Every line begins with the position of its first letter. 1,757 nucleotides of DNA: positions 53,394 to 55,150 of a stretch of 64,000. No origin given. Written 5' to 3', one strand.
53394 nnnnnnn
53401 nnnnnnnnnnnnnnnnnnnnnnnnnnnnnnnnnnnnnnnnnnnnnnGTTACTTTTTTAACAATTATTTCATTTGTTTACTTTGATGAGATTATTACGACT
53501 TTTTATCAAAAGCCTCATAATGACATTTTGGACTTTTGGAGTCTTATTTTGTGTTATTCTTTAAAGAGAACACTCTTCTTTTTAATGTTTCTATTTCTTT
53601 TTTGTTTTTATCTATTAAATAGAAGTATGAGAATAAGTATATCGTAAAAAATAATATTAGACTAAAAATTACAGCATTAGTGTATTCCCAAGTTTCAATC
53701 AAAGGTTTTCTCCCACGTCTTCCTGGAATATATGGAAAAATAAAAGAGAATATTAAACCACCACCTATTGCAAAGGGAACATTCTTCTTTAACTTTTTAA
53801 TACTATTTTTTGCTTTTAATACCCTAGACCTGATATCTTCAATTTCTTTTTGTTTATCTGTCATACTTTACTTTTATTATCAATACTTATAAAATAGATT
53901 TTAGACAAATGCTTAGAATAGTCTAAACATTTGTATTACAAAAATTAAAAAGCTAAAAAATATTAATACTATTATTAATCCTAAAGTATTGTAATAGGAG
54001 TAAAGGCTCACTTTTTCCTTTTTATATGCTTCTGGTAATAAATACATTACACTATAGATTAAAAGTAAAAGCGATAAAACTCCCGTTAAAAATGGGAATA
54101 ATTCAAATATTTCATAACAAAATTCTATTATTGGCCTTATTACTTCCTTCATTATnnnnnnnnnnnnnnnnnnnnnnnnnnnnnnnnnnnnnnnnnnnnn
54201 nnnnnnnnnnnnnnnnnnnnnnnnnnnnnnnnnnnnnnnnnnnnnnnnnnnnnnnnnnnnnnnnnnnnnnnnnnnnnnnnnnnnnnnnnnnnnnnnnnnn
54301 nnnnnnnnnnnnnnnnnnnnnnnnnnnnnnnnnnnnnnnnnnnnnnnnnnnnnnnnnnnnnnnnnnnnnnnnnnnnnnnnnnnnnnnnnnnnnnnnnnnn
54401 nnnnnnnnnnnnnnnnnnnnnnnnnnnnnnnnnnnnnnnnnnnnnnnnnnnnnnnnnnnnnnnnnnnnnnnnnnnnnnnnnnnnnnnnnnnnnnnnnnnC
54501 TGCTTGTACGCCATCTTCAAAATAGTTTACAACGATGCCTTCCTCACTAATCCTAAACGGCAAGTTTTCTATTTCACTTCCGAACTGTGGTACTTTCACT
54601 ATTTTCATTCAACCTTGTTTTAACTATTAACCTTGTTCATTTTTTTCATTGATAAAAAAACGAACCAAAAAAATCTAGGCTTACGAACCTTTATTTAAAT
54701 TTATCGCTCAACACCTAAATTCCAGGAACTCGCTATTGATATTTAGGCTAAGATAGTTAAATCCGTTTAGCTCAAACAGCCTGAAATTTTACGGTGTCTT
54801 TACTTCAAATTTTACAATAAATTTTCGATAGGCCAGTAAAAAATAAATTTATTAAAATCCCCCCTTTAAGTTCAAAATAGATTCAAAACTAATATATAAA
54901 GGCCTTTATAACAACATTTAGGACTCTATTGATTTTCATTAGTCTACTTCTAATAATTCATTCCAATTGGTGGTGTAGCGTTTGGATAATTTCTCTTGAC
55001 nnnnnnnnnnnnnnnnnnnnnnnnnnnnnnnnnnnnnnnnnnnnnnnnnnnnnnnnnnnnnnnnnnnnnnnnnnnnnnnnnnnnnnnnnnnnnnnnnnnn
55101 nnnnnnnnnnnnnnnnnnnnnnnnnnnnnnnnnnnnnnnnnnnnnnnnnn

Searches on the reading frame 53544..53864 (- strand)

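Call 30: search_protein_families(library=pfam, proteins=[window:53544-53864:-])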
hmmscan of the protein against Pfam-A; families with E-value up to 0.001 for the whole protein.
window:53544-53864:- (106 aa): 0 families

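Call 41: search_protein_families(library=pfam, proteins=[window:53544-53864:-], max_evalue=0.1)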
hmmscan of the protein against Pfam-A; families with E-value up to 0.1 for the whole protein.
window:53544-53864:- (106 aa): 4 families
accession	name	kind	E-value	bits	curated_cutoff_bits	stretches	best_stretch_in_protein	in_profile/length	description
PF10066.14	DUF2304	-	0.0059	17.3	25.5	1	29-98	33-100/106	Uncharacterized conserved protein (DUF2304)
PF18504.6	Csm1_N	-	0.057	14.2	26.3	0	3-27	38-62/70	Csm1 N-terminal domain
PF12329.13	TMF_DNA_bd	-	0.083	13.3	35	1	4-28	17-41/74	TATA element modulatory factor 1 DNA binding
PF04977.20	DivIC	-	0.085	13.1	28.9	0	3-27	28-52/80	Septum formation initiator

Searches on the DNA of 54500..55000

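Call 29: search_rna_families(source=window, start=54500, end=55000, threshold=evalue, max_evalue=10)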
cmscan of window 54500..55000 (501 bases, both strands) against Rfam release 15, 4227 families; matches with E-value up to 10: 6.
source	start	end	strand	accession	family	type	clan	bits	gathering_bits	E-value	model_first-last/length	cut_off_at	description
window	54632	54681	-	RF02060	STnc410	Gene; sRNA;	-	16.2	50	0.42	1-158/158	no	Enterobacterial sRNA STnc410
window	54622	54747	-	RF02729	JA01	Gene; sRNA;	-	15.3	111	7.8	1-153/153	no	Aggregatibacter sRNA JA01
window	54794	54871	+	RF02728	HrrF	Gene; sRNA;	-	14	77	9.2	1-116/116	no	Haemophilus regulatory RNA responsive to iron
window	54582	54668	-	RF02756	ES239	Gene; sRNA;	-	13.9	62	6.1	1-123/123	no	ES239 sRNA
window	54634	54665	+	RF00623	P1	Gene;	-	12.2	100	5.4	45-84/180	no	Pseudomonas sRNA P1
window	54559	54624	+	RF02189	ST7-OT4_3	Gene; lncRNA;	-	9.9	50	6.1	231-302/302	no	ST7 overlapping transcript 4 conserved region 3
